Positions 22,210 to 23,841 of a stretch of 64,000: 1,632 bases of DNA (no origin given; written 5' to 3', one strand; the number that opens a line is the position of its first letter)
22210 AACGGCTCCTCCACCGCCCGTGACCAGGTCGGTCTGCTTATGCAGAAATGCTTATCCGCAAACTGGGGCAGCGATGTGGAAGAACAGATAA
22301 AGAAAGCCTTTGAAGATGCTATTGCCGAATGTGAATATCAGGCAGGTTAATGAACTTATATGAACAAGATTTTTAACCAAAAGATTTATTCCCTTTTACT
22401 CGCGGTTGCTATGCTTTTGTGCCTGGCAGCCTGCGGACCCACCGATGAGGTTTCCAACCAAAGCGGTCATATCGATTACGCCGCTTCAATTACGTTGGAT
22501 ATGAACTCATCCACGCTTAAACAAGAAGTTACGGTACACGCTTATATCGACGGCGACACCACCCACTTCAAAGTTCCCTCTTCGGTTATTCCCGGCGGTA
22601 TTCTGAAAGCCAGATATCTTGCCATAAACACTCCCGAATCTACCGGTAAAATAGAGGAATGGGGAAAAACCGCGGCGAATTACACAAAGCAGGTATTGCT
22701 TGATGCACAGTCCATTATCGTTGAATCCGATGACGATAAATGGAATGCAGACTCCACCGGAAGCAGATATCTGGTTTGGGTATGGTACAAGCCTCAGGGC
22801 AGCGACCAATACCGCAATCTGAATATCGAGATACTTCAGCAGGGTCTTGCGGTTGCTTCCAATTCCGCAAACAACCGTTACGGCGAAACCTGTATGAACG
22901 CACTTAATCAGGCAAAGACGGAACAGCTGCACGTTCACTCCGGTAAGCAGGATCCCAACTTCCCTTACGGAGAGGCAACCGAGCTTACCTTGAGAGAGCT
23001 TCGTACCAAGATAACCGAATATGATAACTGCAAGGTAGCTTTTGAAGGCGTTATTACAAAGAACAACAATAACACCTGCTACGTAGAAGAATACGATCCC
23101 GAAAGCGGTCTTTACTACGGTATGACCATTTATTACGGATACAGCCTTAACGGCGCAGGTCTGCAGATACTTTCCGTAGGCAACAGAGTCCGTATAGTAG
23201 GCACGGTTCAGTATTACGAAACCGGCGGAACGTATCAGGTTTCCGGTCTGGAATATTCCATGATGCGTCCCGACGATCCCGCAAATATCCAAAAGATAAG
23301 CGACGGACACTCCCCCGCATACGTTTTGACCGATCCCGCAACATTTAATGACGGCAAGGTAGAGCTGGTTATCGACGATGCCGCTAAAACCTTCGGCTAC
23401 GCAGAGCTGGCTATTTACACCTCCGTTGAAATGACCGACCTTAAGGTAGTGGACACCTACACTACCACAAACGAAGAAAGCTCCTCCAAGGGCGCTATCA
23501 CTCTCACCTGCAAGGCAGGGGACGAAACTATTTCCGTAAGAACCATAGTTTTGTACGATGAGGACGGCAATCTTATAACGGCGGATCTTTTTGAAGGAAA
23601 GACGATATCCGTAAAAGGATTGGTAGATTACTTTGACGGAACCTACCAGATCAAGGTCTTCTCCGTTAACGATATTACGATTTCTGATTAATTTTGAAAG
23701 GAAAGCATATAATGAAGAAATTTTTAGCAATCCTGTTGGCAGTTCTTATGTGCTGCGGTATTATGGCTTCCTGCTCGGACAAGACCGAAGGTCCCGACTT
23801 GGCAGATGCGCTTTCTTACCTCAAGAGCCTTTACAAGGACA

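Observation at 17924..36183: Candidate extracellular nucleic-acid foraging locus: a secreted-nuclease/ABC-import operon converging on a ten-gene nucleotide-to-central-metabolism operon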

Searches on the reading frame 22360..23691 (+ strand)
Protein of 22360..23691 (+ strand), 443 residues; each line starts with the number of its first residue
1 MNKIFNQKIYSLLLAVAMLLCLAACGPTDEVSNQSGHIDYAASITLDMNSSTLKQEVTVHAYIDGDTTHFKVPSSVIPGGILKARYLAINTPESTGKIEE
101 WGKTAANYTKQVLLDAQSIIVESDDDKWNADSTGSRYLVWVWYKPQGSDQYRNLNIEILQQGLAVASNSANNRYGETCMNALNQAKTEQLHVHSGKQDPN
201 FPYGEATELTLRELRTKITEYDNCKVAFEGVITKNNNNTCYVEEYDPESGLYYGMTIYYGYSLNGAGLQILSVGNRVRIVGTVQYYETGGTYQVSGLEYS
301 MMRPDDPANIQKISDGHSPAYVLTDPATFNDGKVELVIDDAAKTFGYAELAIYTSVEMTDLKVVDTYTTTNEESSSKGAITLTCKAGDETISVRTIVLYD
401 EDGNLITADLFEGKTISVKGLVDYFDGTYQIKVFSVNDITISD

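Call 3: search_protein_families(library=pfam, proteins=[window:22360-23691:+], max_evalue=0.01)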
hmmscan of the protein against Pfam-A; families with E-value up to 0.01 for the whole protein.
window:22360-23691:+ (443 aa): 3 families
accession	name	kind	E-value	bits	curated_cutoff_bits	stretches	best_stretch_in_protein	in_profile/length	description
PF00565.23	SNase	-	1.2e-09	39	21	1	85-190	3-102/107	Staphylococcal nuclease homologue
PF01336.31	tRNA_anti-codon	-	0.00041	20.7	27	0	395-438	30-74/75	OB-fold nucleic acid binding domain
PF13742.12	tRNA_anti_2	-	0.0015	19.2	27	0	226-294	22-89/95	OB-fold nucleic acid binding domain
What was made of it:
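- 22360..23691 (+): SNase lipoprotein with two C-terminal OB-like domains. PF00565, 39 bits against a cutoff of 21, plus weak OB hits at 226-294 and 395-438 (call 3).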

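Call 6: search_protein_families(library=ncbifam, proteins=[window:22360-23691:+], max_evalue=0.001)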
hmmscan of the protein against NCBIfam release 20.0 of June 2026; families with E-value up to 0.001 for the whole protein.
window:22360-23691:+ (443 aa): 2 families
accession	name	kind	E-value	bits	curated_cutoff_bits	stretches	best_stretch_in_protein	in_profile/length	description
NF047694.1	TnucaseNucIStaph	equivalog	2.6e-11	43.3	250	1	33-192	24-173/175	thermonuclease NucI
NF047969.1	CaNuclEcnA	equivalog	2.5e-05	24.3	180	1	98-188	62-143/151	calcium-activated nuclease EcnA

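Call 11: find_homologous_proteins(query=window:22360-23691:+)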
Query window:22360-23691:+ (443 aa): 7453 proteins with E <= 0.001 among 8000 candidates; the best 120 are listed.
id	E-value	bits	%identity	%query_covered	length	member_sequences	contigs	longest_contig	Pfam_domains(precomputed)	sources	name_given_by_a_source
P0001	4.6e-292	986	99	100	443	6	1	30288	PF00565.24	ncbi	-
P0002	2.3e-224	763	76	100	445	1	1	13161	PF00565.24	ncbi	-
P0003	2.5e-223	760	76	97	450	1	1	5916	PF00565.24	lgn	-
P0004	1.8e-222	757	75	100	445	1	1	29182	PF00565.24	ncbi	-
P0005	3.5e-218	743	73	98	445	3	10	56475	PF00565.24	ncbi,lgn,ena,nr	ncbi:MAG: thermonuclease family protein [Clostridia bacterium]|nr:thermonuclease family protein [Clo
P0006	8.7e-217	738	75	100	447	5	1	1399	PF00565.24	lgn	-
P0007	2.9e-212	723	71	100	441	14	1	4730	PF00565.24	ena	-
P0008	6.2e-211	719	71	99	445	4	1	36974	PF00565.24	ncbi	-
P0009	8.0e-211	718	72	95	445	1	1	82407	PF00565.24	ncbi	-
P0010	2.0e-210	717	74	94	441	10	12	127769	PF00565.24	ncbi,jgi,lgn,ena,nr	ncbi:MAG: hypothetical protein E7651_05910 [Ruminococcaceae bacterium]|nr:hypothetical protein [Osci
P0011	2.6e-209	713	72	100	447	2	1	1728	PF00565.24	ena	-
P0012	6.2e-209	712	75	94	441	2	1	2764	PF00565.24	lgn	-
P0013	1.3e-207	708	70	99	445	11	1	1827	PF00565.24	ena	-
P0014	1.5e-207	708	73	96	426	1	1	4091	PF00565.24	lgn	-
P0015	7.0e-207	705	73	96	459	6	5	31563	PF00565.24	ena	-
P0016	9.4e-207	705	71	100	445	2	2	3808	PF00565.24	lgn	-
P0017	4.1e-206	703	70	99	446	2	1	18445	PF00565.24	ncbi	-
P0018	4.7e-206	703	71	97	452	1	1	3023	PF00565.24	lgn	-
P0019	1.3e-205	701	69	100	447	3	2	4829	PF00565.24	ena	-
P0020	3.3e-205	700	71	100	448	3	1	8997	PF00565.24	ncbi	-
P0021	9.5e-204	695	69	100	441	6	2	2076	PF00565.24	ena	-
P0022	3.6e-203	693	71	95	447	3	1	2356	PF00565.24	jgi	-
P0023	5.0e-203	693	69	95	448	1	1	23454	PF00565.24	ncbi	-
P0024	9.2e-203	692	74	91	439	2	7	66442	PF00565.24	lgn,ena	-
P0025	9.8e-203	692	70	99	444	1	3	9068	PF00565.24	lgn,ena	-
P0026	2.5e-202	690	73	91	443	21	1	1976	PF00565.24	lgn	-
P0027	2.6e-202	690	70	98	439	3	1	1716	PF00565.24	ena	-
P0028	5.0e-202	689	72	97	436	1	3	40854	PF00565.24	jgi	-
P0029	5.6e-202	689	72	96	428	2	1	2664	PF00565.24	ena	-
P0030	1.5e-201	688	70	98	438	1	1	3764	PF00565.24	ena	-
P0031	1.3e-200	685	70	100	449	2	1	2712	PF00565.24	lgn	-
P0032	2.7e-200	684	72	96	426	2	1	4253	PF00565.24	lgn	-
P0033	4.6e-200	683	70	99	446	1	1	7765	PF00565.24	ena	-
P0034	5.1e-200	683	68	100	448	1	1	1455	PF00565.24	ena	-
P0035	2.1e-199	681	71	95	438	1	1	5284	PF00565.24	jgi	-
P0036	3.7e-199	680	69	98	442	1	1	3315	PF00565.24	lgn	-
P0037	5.5e-199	679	70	100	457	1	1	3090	PF00565.24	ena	-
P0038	5.7e-199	679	71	99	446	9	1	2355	PF00565.24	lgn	-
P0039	7.4e-199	679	69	98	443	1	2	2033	PF00565.24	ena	-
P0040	8.6e-199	679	69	99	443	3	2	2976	PF00565.24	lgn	-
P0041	3.4e-198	677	68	98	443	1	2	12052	PF00565.24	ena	-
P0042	7.0e-198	676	66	100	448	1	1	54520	PF00565.24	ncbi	-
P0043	9.5e-198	675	69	97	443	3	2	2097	PF00565.24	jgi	jgi:micrococcal nuclease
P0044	3.0e-197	674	70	99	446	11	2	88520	PF00565.24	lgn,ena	-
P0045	3.6e-196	670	70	98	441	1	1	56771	PF00565.24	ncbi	-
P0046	1.4e-195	668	70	95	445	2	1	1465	PF00565.24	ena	-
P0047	1.8e-195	668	69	94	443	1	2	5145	PF00565.24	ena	-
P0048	2.2e-195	668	68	100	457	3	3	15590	PF00565.24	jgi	-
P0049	2.3e-195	668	69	99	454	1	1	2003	PF00565.24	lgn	-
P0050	1.4e-194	665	68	98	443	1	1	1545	PF00565.24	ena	-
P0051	4.1e-194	663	69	95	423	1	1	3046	PF00565.24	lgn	-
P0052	4.1e-194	663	68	98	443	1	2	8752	PF00565.24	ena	-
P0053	4.7e-194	663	68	98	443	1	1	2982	PF00565.24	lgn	-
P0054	7.6e-194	663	68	98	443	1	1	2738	PF00565.24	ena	-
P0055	7.8e-194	662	68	98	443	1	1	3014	PF00565.24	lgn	-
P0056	8.5e-194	662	68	97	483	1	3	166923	PF00565.24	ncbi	-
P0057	1.8e-193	661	65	100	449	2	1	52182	PF00565.24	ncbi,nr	ncbi:MAG: thermonuclease family protein [Clostridia bacterium]|nr:thermonuclease family protein [Clo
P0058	2.6e-193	661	67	98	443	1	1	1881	PF00565.24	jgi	jgi:endonuclease YncB( thermonuclease family)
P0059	3.6e-193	660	67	98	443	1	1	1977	PF00565.24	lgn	-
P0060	4.6e-193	660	69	95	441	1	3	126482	PF00565.24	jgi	-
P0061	6.2e-193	660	67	98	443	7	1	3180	PF00565.24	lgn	-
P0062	6.3e-193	659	68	98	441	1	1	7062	PF00565.24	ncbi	-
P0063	7.1e-193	659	67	95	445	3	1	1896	PF00565.24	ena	-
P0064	7.9e-193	659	68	98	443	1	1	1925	PF00565.24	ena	-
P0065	1.1e-192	659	67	99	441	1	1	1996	PF00565.24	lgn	-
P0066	1.2e-192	659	67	98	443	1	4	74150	PF00565.24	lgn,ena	-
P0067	1.3e-192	658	69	98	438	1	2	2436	PF00565.24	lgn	-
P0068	1.5e-192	658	64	95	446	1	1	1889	PF00565.24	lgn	-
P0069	1.9e-192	658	69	98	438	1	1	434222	PF00565.24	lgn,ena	-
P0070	2.0e-192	658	69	98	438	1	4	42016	PF00565.24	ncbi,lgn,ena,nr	ncbi:MAG: thermonuclease family protein [Clostridia bacterium]|nr:thermonuclease family protein [Clo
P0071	2.2e-192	658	67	98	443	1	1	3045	PF00565.24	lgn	-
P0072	3.0e-192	657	68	98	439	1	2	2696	PF01336.32,PF00565.24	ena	-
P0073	3.9e-192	657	67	97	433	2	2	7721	PF00565.24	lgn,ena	-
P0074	6.1e-192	656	68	98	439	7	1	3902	PF01336.32,PF00565.24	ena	-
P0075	6.4e-192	656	68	98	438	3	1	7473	PF00565.24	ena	-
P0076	6.7e-192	656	69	98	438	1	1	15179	PF00565.24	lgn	-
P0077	7.0e-192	656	69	95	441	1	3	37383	PF00565.24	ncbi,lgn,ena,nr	ncbi:MAG: thermonuclease family protein [Clostridia bacterium]|nr:thermonuclease family protein [Clo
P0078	9.2e-192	656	68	98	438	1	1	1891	PF00565.24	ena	-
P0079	9.5e-192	656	68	98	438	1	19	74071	PF00565.24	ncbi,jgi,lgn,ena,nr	ncbi:MAG: hypothetical protein E7601_05570 [Ruminococcaceae bacterium]|nr:hypothetical protein [Osci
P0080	1.0e-191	655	67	98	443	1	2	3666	PF00565.24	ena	-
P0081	1.1e-191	655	67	100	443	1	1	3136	PF00565.24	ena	-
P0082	1.3e-191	655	67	100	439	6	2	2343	PF00565.24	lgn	-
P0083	1.9e-191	655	67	98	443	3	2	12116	PF00565.24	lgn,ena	-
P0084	2.3e-191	654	71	91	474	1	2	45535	PF00565.24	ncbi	-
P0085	2.8e-191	654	68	97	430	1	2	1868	PF01336.32,PF00565.24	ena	-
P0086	3.3e-191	654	67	100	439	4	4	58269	PF01336.32,PF00565.24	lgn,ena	-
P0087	4.6e-191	653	67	99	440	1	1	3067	PF00565.24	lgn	-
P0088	4.8e-191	653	68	95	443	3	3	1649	PF00565.24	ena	-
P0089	5.8e-191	653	67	100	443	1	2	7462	PF00565.24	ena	-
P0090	8.1e-191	653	68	96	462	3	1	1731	PF00565.24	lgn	-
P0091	8.4e-191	653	66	100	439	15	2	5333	PF01336.32,PF00565.24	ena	-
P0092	1.0e-190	652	69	97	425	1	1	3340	PF00565.24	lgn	-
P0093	1.5e-190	652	69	97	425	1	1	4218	PF00565.24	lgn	-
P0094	1.6e-190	652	69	97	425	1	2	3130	PF00565.24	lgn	-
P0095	2.2e-190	651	67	99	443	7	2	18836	PF00565.24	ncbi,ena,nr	ncbi:MAG: thermonuclease family protein [Clostridia bacterium]|nr:thermonuclease family protein [Clo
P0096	3.3e-190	651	66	100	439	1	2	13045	PF00565.24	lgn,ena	-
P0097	7.1e-190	649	69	97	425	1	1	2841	PF00565.24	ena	-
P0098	7.4e-190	649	69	97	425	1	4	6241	PF00565.24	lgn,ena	-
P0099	8.9e-190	649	66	98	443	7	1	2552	PF00565.24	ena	-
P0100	1.4e-189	648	67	98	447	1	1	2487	PF00565.24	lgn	-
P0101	1.8e-189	648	64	99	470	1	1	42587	PF00565.24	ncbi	-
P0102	2.6e-189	648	66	97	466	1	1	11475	PF00565.24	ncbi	-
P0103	4.8e-189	647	67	97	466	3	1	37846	PF00565.24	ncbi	-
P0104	5.0e-189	647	65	100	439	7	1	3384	PF00565.24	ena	-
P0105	6.6e-189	646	66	100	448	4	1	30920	PF00565.24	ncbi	-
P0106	1.0e-188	646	67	98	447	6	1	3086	PF00565.24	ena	-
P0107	1.1e-188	646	70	92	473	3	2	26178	PF00565.24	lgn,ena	-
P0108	1.5e-188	645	64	100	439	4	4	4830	PF00565.24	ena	-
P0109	1.8e-188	645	66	97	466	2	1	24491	PF00565.24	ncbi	-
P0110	2.3e-188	644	68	96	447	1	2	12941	PF00565.24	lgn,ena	-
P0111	3.3e-188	644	66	100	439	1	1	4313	PF01336.32,PF00565.24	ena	-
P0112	4.9e-188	643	66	98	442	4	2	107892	PF00565.24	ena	-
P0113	1.5e-187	642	63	99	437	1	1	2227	PF00565.24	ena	-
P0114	1.6e-187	642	66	93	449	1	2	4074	PF00565.24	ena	-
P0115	3.5e-187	641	66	97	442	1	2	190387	PF00565.24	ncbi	-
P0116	8.0e-187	639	65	100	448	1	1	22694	PF00565.24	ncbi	-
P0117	4.1e-186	637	65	99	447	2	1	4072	PF00565.24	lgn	-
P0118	1.2e-185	635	69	91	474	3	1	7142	PF00565.24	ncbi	-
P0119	2.0e-185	635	65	94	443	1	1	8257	PF00565.24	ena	-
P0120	2.3e-185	635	67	97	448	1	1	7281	PF00565.24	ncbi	-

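Call 12: find_encoding_contigs(protein=P0069, flank=10000, max_places=2)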
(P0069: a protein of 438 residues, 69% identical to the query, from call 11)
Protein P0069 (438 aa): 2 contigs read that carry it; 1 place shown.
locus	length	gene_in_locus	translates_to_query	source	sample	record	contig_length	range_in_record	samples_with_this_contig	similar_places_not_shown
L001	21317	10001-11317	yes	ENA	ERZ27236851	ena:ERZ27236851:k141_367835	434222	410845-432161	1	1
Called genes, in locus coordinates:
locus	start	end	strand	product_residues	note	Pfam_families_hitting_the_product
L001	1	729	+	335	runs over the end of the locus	PF13088:BNR_2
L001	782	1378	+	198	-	PF04199:Cyclase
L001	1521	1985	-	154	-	PF14137:DUF4304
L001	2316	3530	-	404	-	PF00180:Iso_dh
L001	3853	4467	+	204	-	PF02463:SMC_N (faint), PF13175:AAA_15 (faint), PF13304:AAA_21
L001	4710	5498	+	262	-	PF06271:RDD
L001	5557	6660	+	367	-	PF00005:ABC_tran, PF13304:AAA_21 (faint)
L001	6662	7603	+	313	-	PF00528:BPD_transp_1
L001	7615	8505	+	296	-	PF00528:BPD_transp_1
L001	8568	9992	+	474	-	PF01547:SBP_bac_1, PF13416:SBP_bac_8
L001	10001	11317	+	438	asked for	PF00565:SNase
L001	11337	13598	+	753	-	PF02080:TrkA_C (faint), PF01336:tRNA_anti-codon (faint), PF13100:OstA_2 (faint)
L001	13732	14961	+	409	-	PF02368:Big_2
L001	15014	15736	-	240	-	PF01975:SurE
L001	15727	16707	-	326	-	PF01368:DHH, PF02272:DHHA1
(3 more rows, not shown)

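Call 13: find_encoding_contigs(protein=P0115, flank=10000, max_places=2)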
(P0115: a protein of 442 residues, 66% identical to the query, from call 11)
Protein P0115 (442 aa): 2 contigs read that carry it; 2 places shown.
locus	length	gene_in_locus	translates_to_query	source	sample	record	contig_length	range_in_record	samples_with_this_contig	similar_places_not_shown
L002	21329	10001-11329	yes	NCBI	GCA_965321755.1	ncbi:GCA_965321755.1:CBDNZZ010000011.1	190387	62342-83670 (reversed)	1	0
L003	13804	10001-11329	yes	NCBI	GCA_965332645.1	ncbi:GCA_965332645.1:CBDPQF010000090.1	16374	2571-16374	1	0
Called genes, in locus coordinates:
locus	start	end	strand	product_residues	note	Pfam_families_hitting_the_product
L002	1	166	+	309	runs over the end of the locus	PF01695:IstB_IS21, PF00308:Bac_DnaA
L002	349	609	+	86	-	PF00381:PTS-HPr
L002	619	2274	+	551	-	PF05524:PEP-utilisers_N, PF00391:PEP-utilizers, PF02896:PEP-utilizers_C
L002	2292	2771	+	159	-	PF00358:PTS_EIIA_1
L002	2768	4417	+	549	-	PF02378:PTS_EIIC, PF00367:PTS_EIIB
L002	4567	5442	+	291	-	PF06271:RDD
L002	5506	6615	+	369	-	PF00005:ABC_tran, PF13304:AAA_21 (faint), PF17850:CysA_C_terminal (weak)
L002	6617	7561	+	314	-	PF00528:BPD_transp_1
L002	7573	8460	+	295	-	PF00528:BPD_transp_1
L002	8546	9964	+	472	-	PF01547:SBP_bac_1, PF13416:SBP_bac_8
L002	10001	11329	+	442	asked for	PF00565:SNase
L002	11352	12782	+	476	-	PF01336:tRNA_anti-codon (faint)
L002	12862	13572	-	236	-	PF01975:SurE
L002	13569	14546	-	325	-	PF01368:DHH, PF02272:DHHA1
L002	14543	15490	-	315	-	PF01368:DHH, PF02272:DHHA1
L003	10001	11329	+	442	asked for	PF00565:SNase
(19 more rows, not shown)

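Call 28: find_related_loci(query=A1, collection=genome_contigs, flank=10000)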
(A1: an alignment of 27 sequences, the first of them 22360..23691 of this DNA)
Query A1 (443 aa) in genome_contigs; peptide patterns used: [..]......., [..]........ (x = any residue, [..] = any of these).
600 stretches matched a pattern (row limit reached: there are more); 583 encode a relative of the query (tblastn E <= 1e-3); the best 80 are kept; 80 distinct loci.
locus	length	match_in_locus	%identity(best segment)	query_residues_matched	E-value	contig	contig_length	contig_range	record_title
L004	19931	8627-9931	73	7-441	0e+0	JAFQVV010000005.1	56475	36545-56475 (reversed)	MAG: Clostridia bacterium isolate RGIG2197 Goat_Colon.Co__c651470, whole genome shotgun sequence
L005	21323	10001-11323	71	1-442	0e+0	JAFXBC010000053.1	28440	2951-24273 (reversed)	MAG: Clostridia bacterium isolate RGIG6254 Sheep_Rectum-2__c660419, whole genome shotgun sequence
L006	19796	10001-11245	74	27-442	0e+0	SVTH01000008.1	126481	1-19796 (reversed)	MAG: Oscillospiraceae bacterium isolate SIG690 NODE_3196_length_126481_cov_4.606138, whole genome shotgun sequence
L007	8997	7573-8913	71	1-441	0e+0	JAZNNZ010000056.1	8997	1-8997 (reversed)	MAG: Acutalibacteraceae bacterium isolate T1900044653_TS20190119.MAGScoT_cleanbin_000025 SGB_1453_k141_1262154, whole ge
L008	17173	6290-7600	71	5-441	0e+0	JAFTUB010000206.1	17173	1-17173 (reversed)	MAG: Clostridia bacterium isolate RGIG4150 Roe_deer_Colon-1__c698663, whole genome shotgun sequence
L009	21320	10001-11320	70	1-441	0e+0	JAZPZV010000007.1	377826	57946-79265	MAG: Eubacteriales bacterium isolate T1900044644_TS20190110.MAGScoT_cleanbin_000020 SGB_1321_k141_1592133, whole genome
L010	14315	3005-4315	70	8-443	0e+0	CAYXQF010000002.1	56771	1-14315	MAG TPA_asm: uncultured Lachnospiraceae bacterium isolate SRP315200_co1_618 genome assembly, contig: NODE_487_length_567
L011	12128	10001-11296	68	8-441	0e+0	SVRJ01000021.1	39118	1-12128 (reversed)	MAG: Oscillospiraceae bacterium isolate SIG640 NODE_4555_length_39118_cov_1.525326, whole genome shotgun sequence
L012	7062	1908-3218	68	8-443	0e+0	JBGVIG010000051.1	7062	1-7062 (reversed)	MAG: Eubacteriales bacterium isolate fecal_MAG_325 fecal_MAG_325_contig_0051, whole genome shotgun sequence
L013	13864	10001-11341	65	1-441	0e+0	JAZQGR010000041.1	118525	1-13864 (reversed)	MAG: Eubacteriales bacterium isolate T1900044630_TS20190096.MAGScoT_cleanbin_000001 SGB_1020_k141_1154435, whole genome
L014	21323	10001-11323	65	1-443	0e+0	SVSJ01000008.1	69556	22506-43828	MAG: Oscillospiraceae bacterium isolate SIG666 NODE_9584_length_69556_cov_3.830402, whole genome shotgun sequence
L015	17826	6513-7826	66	5-441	0e+0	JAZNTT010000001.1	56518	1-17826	MAG: Eubacteriales bacterium isolate T1900044802_TS20190268.MAGScoT_cleanbin_000034 SGB_2720_k141_2058053, whole genome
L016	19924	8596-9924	64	3-441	0e+0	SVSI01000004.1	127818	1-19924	MAG: Oscillospiraceae bacterium isolate SIG665 NODE_3127_length_127818_cov_3.397647, whole genome shotgun sequence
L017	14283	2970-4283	64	6-441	0e+0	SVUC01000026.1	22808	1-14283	MAG: Oscillospiraceae bacterium isolate SIG711 NODE_43223_length_22808_cov_1.398792, whole genome shotgun sequence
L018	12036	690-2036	63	7-441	0e+0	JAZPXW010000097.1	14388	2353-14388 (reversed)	MAG: Faecousia sp. isolate T1900044649_TS20190115.MAGScoT_cleanbin_000076 SGB_1403_k141_1763064, whole genome shotgun se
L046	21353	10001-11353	59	2-443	7e-173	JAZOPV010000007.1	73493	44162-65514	MAG: Faecousia sp. isolate T1900045571_YK20190265.MAGScoT_cleanbin_000006 SGB_7978_k141_1413694, whole genome shotgun se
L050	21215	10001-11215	63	37-441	4e-172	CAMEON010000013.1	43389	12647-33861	MAG: uncultured Clostridia bacterium isolate SRR15057928_bin.6_metaWRAP_v1.3_MAG genome assembly, contig: ERZ10407477.31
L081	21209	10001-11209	60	39-441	4e-167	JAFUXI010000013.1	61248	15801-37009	MAG: Spirochaetales bacterium isolate RGIG4911 Roe_deer_Rumen-2__c65849, whole genome shotgun sequence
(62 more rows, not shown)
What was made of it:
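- The carriers are commensal gut and rumen MAGs (call 28).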

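Call 29: search_solved_structures(query=window:22360-23691:+, max_evalue=0.01, show_alignments=2)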
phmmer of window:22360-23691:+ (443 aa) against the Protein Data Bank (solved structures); distinct sequences matched with E-value up to 0.01: 184 (the best 60 are shown).
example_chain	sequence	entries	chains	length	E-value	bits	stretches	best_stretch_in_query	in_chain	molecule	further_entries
3mvv_A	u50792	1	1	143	8e-05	24.9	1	54-194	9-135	Thermonuclease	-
3mhb_A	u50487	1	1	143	0.0001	24.5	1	54-194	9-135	Thermonuclease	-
2rks_A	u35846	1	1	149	0.00012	24.3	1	54-194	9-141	Thermonuclease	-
4qf4_A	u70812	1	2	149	0.00012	24.3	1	54-194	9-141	Thermonuclease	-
1syb_A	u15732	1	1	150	0.00012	24.3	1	54-194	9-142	STAPHYLOCOCCAL NUCLEASE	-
6xsc_A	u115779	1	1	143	0.00013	24.2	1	54-194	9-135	Thermonuclease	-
3d6c_A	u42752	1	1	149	0.00013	24.2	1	54-194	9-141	Thermonuclease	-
1ey8_A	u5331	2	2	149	0.00013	24.2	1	54-194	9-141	STAPHYLOCOCCAL NUCLEASE | Thermonuclease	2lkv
4kta_A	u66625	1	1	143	0.00014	24.1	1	54-194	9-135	Thermonuclease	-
1syg_A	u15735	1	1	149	0.00015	24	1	54-194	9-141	STAPHYLOCOCCAL NUCLEASE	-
1snq_A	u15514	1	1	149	0.00016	23.9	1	54-194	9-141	STAPHYLOCOCCAL NUCLEASE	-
4miu_A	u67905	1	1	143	0.00016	23.9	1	54-194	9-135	Thermonuclease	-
4n9p_A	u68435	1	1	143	0.00017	23.9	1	54-194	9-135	Thermonuclease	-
1eqv_A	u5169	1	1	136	0.00018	23.8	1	55-193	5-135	THERMONUCLEASE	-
4evo_A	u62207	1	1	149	0.00018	23.8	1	54-194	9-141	Thermonuclease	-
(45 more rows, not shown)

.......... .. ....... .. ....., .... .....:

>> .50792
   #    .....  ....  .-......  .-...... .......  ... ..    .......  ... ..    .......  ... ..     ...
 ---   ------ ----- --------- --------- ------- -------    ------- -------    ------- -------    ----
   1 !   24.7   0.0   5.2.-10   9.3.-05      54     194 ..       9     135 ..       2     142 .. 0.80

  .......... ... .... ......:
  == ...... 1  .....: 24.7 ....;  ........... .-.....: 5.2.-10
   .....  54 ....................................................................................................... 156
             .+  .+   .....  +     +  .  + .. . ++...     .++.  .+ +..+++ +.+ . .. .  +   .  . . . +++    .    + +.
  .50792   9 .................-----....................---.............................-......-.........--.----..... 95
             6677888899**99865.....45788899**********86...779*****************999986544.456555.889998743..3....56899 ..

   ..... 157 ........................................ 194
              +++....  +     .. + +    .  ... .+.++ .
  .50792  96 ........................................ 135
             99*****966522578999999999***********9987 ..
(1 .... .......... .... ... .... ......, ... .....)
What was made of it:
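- On Staphylococcal nuclease (SNase, PF00565): PDB thermonuclease matches at E about 1e-4 (call 29).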
